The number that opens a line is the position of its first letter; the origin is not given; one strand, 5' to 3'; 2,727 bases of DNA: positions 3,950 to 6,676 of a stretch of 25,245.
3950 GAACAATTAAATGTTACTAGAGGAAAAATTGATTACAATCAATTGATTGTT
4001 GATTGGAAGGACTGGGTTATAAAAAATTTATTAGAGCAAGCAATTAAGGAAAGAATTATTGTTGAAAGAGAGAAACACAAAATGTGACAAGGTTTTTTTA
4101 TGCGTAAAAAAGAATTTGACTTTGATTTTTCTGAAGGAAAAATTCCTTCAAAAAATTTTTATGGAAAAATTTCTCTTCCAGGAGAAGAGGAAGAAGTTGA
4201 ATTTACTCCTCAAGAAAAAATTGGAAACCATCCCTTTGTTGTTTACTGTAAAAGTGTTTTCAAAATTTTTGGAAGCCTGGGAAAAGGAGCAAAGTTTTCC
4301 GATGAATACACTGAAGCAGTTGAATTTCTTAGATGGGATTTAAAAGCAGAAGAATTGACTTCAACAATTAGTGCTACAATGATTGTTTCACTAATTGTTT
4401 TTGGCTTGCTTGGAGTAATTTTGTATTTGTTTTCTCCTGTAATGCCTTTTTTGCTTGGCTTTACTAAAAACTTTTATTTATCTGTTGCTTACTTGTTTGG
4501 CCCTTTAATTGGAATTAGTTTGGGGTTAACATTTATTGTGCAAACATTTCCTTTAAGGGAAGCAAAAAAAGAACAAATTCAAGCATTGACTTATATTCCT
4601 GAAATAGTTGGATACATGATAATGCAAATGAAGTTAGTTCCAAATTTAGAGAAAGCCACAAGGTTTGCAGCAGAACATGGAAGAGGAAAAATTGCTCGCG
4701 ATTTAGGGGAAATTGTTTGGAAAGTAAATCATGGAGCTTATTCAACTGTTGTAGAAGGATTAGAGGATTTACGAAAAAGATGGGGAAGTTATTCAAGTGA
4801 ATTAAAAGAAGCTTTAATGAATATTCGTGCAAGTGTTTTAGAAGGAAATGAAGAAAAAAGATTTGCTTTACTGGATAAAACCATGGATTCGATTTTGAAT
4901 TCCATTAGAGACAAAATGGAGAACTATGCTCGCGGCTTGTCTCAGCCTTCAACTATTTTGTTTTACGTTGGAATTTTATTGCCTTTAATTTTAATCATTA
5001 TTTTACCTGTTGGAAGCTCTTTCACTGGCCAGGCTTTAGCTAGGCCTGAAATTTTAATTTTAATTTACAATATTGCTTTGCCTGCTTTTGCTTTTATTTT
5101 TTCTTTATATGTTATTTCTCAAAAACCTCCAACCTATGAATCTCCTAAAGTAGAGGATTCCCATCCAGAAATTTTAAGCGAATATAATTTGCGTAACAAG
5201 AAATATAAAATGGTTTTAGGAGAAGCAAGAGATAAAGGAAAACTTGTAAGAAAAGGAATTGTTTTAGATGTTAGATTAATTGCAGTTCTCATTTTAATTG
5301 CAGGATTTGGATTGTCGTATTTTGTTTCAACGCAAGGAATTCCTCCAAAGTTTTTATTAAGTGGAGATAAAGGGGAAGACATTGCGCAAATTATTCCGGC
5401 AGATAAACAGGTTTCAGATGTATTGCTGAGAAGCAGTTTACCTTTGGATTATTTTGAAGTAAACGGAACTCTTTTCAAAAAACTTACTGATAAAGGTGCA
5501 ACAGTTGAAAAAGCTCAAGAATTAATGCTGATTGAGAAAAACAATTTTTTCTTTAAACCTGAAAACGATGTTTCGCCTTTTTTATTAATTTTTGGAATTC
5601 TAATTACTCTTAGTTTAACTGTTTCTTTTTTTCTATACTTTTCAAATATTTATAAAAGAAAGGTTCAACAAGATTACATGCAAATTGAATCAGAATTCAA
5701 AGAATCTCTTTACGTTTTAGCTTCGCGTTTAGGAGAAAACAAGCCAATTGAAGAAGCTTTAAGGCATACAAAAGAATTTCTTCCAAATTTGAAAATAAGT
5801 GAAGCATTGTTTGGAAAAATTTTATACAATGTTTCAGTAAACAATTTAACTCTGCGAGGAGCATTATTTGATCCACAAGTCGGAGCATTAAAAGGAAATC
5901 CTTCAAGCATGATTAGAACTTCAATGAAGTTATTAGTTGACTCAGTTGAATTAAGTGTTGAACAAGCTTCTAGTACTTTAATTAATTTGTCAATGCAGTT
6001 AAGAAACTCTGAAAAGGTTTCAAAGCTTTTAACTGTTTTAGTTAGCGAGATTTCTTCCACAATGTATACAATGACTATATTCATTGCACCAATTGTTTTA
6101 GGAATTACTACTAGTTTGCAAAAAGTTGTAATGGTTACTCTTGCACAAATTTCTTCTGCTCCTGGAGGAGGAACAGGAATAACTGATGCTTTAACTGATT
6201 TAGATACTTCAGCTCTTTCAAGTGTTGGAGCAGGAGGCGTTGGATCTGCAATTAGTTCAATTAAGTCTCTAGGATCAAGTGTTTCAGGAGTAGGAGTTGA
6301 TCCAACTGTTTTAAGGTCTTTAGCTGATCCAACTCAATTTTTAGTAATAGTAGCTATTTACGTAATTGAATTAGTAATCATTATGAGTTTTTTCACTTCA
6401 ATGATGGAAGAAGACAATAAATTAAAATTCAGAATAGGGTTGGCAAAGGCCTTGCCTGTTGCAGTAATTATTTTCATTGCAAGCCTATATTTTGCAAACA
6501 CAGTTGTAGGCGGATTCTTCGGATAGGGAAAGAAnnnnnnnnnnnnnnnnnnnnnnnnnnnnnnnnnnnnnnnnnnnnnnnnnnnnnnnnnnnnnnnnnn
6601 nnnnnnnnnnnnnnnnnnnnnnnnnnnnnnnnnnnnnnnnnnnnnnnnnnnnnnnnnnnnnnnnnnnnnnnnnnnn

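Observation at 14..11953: Uncharacterised type IV pilus-like locus: intein-bearing ATPase, enlarged platform protein and eight pilin-like genes, none archaellar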

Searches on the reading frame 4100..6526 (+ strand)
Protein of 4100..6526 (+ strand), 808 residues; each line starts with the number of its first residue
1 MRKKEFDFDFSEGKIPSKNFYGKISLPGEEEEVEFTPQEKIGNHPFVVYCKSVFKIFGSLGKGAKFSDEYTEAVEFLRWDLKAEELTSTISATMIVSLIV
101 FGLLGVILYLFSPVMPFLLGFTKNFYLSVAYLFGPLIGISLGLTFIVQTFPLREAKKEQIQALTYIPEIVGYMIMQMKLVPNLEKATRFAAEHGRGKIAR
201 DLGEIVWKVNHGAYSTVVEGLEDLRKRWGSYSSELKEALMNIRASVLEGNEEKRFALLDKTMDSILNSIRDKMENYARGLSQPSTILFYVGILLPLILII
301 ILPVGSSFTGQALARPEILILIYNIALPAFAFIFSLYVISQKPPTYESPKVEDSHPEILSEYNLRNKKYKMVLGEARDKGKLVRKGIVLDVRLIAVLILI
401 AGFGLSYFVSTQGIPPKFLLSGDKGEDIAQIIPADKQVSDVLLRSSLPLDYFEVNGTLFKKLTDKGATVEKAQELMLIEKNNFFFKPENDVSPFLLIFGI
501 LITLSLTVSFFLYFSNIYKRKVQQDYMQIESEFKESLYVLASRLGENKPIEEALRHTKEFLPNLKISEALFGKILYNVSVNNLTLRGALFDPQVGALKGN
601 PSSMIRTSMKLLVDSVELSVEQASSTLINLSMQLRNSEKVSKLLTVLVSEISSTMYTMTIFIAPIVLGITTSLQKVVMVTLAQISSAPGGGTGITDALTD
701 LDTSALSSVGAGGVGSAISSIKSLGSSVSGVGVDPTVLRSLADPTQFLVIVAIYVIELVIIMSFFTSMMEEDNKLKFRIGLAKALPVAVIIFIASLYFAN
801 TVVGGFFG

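Call 4: search_protein_families(library=pfam, proteins=[window:4100-6526:+], max_evalue=0.1)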
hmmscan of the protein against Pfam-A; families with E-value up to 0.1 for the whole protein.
window:4100-6526:+ (808 aa): 0 families

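Call 5: search_protein_families(library=ncbifam, proteins=[window:4100-6526:+], max_evalue=0.1)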
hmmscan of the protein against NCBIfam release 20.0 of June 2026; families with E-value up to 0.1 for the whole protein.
window:4100-6526:+ (808 aa): 1 family
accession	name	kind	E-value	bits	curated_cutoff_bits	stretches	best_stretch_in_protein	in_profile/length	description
NF046074.1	UpsB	equivalog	0.097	12.8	70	1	499-528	12-44/126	pilin subunit UpsB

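Call 8: find_encoding_contigs(protein=window:4100-6526:+, flank=10000, max_places=6)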
Protein window:4100-6526:+ (808 aa): no gene with exactly this product is on record in the collection.

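Call 10: find_homologous_proteins(query=window:4100-6526:+, max_evalue=0.001)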
Query window:4100-6526:+ (808 aa): 277 proteins with E <= 0.001 among 8000 candidates; the best 120 are listed.
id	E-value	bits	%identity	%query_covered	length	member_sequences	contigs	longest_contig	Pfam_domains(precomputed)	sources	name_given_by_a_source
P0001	0.0e+0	1738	100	100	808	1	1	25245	-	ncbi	-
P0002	1.3e-260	885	53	99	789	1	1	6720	-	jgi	jgi:hypothetical protein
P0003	1.8e-242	825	52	98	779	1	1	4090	-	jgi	jgi:hypothetical protein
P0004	1.1e-240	819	51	94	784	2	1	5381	-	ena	-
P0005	2.8e-236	805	51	98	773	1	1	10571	-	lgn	-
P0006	2.9e-233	795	50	98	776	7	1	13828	-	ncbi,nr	ncbi:MAG TPA: hypothetical protein VJK05_04145 [archaeon]|nr:hypothetical protein [archaeon]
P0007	4.7e-233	794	49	94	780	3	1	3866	-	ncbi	-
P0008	7.9e-223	760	48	100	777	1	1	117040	-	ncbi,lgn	-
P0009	8.3e-223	760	48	97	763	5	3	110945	-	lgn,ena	-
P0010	1.4e-222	759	50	95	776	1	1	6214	-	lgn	-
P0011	7.3e-222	757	49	98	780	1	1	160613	-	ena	-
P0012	3.9e-221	754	49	95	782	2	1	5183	-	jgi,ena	-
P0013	4.3e-221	754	50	95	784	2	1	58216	-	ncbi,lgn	ncbi:MAG: hypothetical protein ABIJ74_04445 [archaeon]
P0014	5.3e-220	751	49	95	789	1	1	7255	-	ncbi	-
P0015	7.6e-219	747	49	99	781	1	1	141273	-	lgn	-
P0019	2.0e-217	742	47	99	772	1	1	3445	PF00482.29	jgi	-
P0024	7.1e-216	737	49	94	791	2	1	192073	PF00482.29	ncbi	ncbi:MAG: type II secretion system F family protein [Candidatus Diapherotrites archaeon]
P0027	8.0e-215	734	47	99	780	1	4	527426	-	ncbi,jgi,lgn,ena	-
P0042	2.7e-211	722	47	100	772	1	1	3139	PF00482.29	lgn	-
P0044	2.7e-210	719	48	94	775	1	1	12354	PF00482.29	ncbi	ncbi:MAG: type II secretion system F family protein [Candidatus Diapherotrites archaeon]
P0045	2.9e-210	719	48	94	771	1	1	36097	PF00482.29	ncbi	-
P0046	6.9e-210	717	46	100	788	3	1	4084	PF00482.29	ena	-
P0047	1.6e-209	716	46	94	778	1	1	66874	PF00482.29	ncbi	ncbi:MAG: type II secretion system F family protein [Candidatus Diapherotrites archaeon]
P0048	3.2e-209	715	47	98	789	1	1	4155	PF00482.29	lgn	-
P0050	4.4e-209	715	47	96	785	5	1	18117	PF00482.29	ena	-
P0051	2.9e-208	712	46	100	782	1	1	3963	PF00482.29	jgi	jgi:hypothetical protein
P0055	1.5e-207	710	48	97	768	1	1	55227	PF00482.29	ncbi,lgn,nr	ncbi:MAG: type II secretion system F family protein [Candidatus Diapherotrites archaeon]|nr:type II 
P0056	1.7e-207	709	49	94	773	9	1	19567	PF00482.29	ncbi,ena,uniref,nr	ncbi:MAG: type II secretion system F family protein [Candidatus Diapherotrites archaeon]|uniref:Type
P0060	2.3e-206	706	47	97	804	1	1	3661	PF00482.29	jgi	jgi:hypothetical protein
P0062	3.2e-206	705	45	99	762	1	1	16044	PF00482.29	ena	-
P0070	1.4e-204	700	45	98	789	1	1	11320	PF00482.29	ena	-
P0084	4.0e-201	688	45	97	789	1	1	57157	PF00482.29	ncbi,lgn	-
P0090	5.0e-200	685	47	94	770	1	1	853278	-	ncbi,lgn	-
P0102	1.3e-197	677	45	97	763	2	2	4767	PF00482.29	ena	-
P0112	7.0e-195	668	46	94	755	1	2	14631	PF00482.29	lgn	-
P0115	3.0e-194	666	45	94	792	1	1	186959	PF00482.29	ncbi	-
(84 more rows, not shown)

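Call 12: find_encoding_contigs(protein=P0090, flank=10000, max_places=2)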
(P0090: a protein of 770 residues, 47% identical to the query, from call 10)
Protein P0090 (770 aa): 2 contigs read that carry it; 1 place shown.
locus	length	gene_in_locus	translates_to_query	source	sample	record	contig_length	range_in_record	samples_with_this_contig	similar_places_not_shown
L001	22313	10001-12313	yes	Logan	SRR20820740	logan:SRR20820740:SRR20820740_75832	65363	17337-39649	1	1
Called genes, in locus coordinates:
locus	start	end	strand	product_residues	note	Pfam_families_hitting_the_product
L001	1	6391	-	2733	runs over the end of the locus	PF13620:CarboxypepD_reg (faint)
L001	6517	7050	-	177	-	-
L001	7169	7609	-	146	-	-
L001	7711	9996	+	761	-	PF00437:T2SSE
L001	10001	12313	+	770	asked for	-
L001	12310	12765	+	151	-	-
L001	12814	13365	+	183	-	-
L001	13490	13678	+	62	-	-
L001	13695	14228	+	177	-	-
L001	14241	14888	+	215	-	-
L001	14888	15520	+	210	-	-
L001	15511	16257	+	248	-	-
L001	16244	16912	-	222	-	-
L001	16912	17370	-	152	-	-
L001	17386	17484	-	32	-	-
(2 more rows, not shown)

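Call 13: find_encoding_contigs(protein=P0027, flank=10000, max_places=2)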
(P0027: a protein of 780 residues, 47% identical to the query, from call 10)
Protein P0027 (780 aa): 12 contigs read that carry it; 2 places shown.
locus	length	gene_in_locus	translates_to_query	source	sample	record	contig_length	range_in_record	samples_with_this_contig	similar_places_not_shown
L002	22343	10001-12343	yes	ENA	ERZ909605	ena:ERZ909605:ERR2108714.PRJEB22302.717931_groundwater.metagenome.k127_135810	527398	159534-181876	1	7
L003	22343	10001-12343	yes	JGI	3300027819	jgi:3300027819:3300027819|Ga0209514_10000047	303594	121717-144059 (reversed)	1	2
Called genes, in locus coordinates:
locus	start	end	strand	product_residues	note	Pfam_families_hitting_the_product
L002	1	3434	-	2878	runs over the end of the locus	PF13620:CarboxypepD_reg (faint)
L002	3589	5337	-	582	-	PF08309:LVIVD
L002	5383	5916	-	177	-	-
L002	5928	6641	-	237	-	-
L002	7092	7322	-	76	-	PF07927:HicA_toxin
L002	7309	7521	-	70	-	-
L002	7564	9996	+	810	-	PF00437:T2SSE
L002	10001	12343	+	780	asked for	-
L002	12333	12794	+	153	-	-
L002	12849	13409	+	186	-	-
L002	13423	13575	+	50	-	-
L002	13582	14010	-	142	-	PF01850:PIN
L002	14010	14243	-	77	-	PF04014:MazE_antitoxin (weak), PF15937:PrlF_antitoxin (weak)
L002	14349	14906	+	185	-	-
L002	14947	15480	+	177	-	-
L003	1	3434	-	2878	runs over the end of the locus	PF13620:CarboxypepD_reg (faint)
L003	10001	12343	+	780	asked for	-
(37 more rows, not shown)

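Call 21: find_related_loci(query=A1, collection=genome_contigs, flank=10000)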
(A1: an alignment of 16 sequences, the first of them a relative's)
Query A1 (808 aa) in genome_contigs; peptide patterns used: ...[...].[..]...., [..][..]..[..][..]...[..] (x = any residue, [..] = any of these).
214 stretches matched a pattern; 190 encode a relative of the query (tblastn E <= 1e-3); the best 80 are kept; 80 distinct loci.
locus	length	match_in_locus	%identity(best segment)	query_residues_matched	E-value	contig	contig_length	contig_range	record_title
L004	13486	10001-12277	50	21-808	0e+0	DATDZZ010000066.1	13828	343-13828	MAG TPA_asm: archaeon isolate SMAG_U8205 k141_1495352, whole genome shotgun sequence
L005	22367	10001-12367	48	9-806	0e+0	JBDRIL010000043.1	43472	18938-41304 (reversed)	MAG: archaeon isolate MEGAHIT-group-1.583 k141_541335, whole genome shotgun sequence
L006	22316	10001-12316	48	2-806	0e+0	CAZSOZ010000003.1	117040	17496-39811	MAG TPA_asm: uncultured archaeon isolate SRP141376_co4_183 genome assembly, contig: NODE_214_length_117040_cov_12.116425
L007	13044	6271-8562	48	1-808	0e+0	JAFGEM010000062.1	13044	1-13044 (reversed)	MAG: Candidatus Iainarchaeum archaeon isolate Zod_Metabat.1228 k87_6474288, whole genome shotgun sequence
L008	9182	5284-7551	47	19-806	0e+0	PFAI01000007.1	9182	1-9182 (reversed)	MAG: Candidatus Diapherotrites archaeon CG10_big_fil_rev_8_21_14_0_10_31_34 CG10_8_21_14_0.10_scaffold_10443_c, whole ge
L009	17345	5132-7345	48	9-792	0e+0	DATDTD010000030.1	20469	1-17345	MAG TPA_asm: archaeon isolate SMAG_U8022 k141_734403, whole genome shotgun sequence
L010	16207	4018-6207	49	44-806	0e+0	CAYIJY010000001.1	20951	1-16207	MAG TPA_asm: uncultured archaeon isolate ERP119705_co24_1056 genome assembly, contig: NODE_2805_length_20951_cov_4.51842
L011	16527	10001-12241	48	21-808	0e+0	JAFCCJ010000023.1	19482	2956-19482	MAG: Candidatus Iainarchaeum archaeon isolate AB_3033_Bin_152 AB_3033_Bin_152_scaffold_4147, whole genome shotgun sequen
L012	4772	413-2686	46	2-808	0e+0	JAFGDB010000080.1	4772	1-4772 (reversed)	MAG: Candidatus Iainarchaeum archaeon isolate Zod_Metabat.1151 k87_9278746, whole genome shotgun sequence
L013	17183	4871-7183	48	9-808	0e+0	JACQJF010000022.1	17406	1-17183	MAG: Candidatus Iainarchaeum archaeon isolate NC_groundwater_1144_Ag_S-0.1um_46_58 S_p1_S3_coassembly_k141_703056, whole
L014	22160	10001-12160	49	46-808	0e+0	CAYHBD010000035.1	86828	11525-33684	MAG TPA_asm: uncultured archaeon isolate ERP119294_co2_134 genome assembly, contig: k141_3616506, whole genome shotgun s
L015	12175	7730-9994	49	20-808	0e+0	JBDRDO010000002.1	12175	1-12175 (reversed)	MAG: Candidatus Iainarchaeum archaeon isolate MEGAHIT-group-1.256 k141_6181552, whole genome shotgun sequence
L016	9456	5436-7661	49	40-806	0e+0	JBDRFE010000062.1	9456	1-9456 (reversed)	MAG: archaeon isolate MEGAHIT-group-1.353 k141_7582425, whole genome shotgun sequence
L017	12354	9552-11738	48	46-808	0e+0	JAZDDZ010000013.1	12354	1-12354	MAG: Candidatus Iainarchaeum archaeon isolate MEGAHIT-group-0.115 k141_15139764, whole genome shotgun sequence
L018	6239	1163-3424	46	9-808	0e+0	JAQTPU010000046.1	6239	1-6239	MAG: Candidatus ainarchaeum sp. isolate STB_123 NODE_37702_length_6239_cov_2.151342_Sandtown_B, whole genome shotgun seq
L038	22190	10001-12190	50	46-806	0e+0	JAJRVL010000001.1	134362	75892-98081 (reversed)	MAG: archaeon isolate Dive96_bin10.390 k141_727375, whole genome shotgun sequence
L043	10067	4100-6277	46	44-808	0e+0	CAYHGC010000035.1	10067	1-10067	MAG TPA_asm: uncultured archaeon isolate ERP119705_co12_117 genome assembly, contig: NODE_8212_length_10067_cov_5.502397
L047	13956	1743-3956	47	12-793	0e+0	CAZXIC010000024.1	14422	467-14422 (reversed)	MAG TPA_asm: uncultured archaeon isolate SRP323688_co1_45 genome assembly, contig: NODE_6592_length_14422_cov_6.957472,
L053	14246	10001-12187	46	20-796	0e+0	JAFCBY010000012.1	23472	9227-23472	Candidatus Falkowbacteria bacterium isolate AB_1215_Bin_116 AB_1215_Bin_116.fna_scaffold_4812, whole genome shotgun sequ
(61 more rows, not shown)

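Call 22: search_protein_families(library=pfam, alignment_id=A1, max_evalue=0.01)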
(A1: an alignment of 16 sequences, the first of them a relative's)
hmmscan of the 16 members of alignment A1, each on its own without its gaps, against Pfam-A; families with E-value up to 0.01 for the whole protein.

A. member 1, P0001 (808 aa): 0 families

B. families by the number of members that match (of 16 scanned): 2 families
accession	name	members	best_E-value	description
PF00482.28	T2SSF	12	2.7e-06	Type II secretion system (T2SS), protein F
PF12644.12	DUF3782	2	0.0013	Protein of unknown function (DUF3782)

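Call 30: search_protein_families(library=pfam, proteins=[L053:6466-7194:-, L016:457-1437:+], max_evalue=0.01)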
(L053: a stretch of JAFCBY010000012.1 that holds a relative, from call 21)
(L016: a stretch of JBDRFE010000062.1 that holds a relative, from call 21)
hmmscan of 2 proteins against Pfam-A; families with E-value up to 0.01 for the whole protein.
L053:6466-7194:- (242 aa): 1 family
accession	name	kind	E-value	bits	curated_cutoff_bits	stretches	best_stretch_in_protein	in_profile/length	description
PF09721.15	Exosortase_EpsH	-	0.0035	17.2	25.7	1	84-228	104-250/254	Transmembrane exosortase (Exosortase_EpsH)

L016:457-1437:+ (326 aa): 0 families

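Call 66: search_protein_families(library=pfam, alignment_id=A6, max_evalue=0.01)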
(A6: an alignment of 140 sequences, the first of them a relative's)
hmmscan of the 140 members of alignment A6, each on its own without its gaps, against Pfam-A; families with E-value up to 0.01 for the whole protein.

A. member 1, L049:7970-8518:- (182 aa): 0 families

B. families by the number of members that match (of 140 scanned): 5 families
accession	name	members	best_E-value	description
PF01594.21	AI-2E_transport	3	0.0039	AI-2E family transporter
PF14221.11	DUF4330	1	0.0005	Domain of unknown function (DUF4330)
PF22208.1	Cas_Csm6_CARF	1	0.0005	Cas_Csm6 CARF domain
PF10858.15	DUF2659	1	0.0029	Protein of unknown function (DUF2659)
PF00024.32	PAN_1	1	0.0066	PAN domain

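Call 68: search_protein_families(library=pfam, proteins=[L014:13310-18259:+, L005:17615-22090:+, L006:17558-22027:+, L038:17307-21830:+, L047:4987-9870:+, L009:12833-17344:+], max_evalue=0.01)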
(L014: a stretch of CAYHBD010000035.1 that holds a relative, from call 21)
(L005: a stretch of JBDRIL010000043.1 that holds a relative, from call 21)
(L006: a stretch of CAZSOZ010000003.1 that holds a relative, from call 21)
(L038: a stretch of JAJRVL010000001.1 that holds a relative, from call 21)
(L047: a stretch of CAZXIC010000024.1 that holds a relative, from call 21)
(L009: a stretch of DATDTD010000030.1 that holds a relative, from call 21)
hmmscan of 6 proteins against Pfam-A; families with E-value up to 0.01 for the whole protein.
L014:13310-18259:+ (1650 aa): 0 families

L005:17615-22090:+ (1492 aa): 0 families

L006:17558-22027:+ (1490 aa): 0 families

L038:17307-21830:+ (1508 aa): 0 families

L047:4987-9870:+ (1628 aa): 0 families

L009:12833-17344:+ (1504 aa): 0 families

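Call 70: search_protein_families(library=ncbifam, proteins=[L006:17558-22027:+, L006:17017-17553:+], max_evalue=0.1)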
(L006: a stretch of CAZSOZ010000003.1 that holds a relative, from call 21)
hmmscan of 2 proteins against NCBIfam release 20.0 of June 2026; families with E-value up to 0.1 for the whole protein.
L006:17558-22027:+ (1490 aa): 0 families

L006:17017-17553:+ (178 aa): 1 family
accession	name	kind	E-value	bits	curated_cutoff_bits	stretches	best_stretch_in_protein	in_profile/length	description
NF008236.0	PRK11007.1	equivalog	0.081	11.5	409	0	71-134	229-290/473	PTS trehalose transporter subunit IIBC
